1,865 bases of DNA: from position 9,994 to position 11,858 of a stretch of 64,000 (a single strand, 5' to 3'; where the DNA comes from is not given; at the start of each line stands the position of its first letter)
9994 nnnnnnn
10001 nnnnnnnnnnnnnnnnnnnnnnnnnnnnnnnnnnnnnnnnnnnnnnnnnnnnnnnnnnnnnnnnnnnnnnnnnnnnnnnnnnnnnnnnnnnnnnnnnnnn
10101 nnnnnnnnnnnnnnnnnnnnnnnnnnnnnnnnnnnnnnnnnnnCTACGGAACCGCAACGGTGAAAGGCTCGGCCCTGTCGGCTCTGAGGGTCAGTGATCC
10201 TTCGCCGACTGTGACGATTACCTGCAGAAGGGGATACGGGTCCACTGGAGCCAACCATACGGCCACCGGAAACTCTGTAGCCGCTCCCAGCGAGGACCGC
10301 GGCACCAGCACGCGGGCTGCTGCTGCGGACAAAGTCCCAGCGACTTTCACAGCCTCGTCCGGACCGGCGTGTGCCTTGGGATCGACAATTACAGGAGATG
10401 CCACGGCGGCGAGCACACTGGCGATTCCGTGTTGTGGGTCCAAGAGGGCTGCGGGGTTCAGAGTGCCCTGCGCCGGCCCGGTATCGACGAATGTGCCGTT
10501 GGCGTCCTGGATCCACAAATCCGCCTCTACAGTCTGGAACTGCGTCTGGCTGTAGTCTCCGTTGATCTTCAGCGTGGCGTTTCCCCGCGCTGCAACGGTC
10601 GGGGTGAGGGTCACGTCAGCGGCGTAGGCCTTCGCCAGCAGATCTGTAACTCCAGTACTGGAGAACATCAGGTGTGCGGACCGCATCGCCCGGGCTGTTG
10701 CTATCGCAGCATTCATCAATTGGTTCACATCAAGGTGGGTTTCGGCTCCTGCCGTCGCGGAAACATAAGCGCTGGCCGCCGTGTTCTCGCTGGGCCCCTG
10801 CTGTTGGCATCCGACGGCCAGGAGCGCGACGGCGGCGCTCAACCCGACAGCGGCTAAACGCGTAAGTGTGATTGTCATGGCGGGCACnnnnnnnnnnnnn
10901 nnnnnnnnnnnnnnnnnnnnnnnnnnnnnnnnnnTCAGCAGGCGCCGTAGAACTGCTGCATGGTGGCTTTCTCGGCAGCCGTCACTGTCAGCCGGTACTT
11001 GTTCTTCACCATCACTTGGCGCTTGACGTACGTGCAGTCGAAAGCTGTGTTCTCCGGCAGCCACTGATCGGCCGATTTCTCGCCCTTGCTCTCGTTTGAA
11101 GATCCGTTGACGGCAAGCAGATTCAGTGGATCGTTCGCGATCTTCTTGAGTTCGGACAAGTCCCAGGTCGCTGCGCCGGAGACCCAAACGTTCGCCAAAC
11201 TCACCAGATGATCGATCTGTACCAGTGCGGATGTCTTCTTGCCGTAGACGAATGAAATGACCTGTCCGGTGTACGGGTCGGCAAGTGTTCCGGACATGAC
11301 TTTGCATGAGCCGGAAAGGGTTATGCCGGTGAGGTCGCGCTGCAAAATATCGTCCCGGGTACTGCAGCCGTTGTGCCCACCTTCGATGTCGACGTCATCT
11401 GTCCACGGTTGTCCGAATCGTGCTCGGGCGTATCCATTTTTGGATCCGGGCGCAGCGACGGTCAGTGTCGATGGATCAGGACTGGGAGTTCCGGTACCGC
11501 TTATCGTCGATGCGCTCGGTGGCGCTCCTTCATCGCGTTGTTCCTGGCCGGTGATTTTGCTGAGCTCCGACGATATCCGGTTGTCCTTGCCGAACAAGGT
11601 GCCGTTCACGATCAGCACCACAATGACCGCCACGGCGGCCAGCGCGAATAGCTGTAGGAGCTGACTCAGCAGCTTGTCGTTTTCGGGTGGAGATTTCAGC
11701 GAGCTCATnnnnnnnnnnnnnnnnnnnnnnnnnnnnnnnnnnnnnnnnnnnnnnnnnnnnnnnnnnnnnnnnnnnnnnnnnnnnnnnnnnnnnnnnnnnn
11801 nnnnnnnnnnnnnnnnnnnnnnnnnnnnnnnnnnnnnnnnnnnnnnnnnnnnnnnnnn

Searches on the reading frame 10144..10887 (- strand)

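Call 31: search_protein_families(library=pfam, proteins=[window:10144-10887:-], max_evalue=0.01)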
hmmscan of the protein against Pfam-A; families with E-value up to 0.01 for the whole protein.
window:10144-10887:- (247 aa): 1 family
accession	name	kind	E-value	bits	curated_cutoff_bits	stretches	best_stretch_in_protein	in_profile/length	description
PF07161.20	LppX_LprAFG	-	1.5e-25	90.6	24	1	55-233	3-180/192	LppX_LprAFG lipoprotein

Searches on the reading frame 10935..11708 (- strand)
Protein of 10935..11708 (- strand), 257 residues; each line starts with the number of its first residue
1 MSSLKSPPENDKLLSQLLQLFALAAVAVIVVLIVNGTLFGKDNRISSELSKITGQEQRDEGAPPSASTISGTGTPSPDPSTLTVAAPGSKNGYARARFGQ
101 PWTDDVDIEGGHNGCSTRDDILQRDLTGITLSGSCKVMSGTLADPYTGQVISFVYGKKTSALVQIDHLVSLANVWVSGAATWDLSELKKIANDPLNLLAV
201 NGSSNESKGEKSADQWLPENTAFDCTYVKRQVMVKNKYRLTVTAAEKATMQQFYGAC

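Call 31: search_protein_families(library=pfam, proteins=[window:10935-11708:-], max_evalue=0.01)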
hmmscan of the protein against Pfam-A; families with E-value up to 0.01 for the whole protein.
window:10935-11708:- (257 aa): 1 family
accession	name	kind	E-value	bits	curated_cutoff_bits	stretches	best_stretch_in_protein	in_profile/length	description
PF07510.16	GmrSD_C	-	9.7e-14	51.9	23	1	117-251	2-136/138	GmrSD restriction endonucleases, C-terminal domain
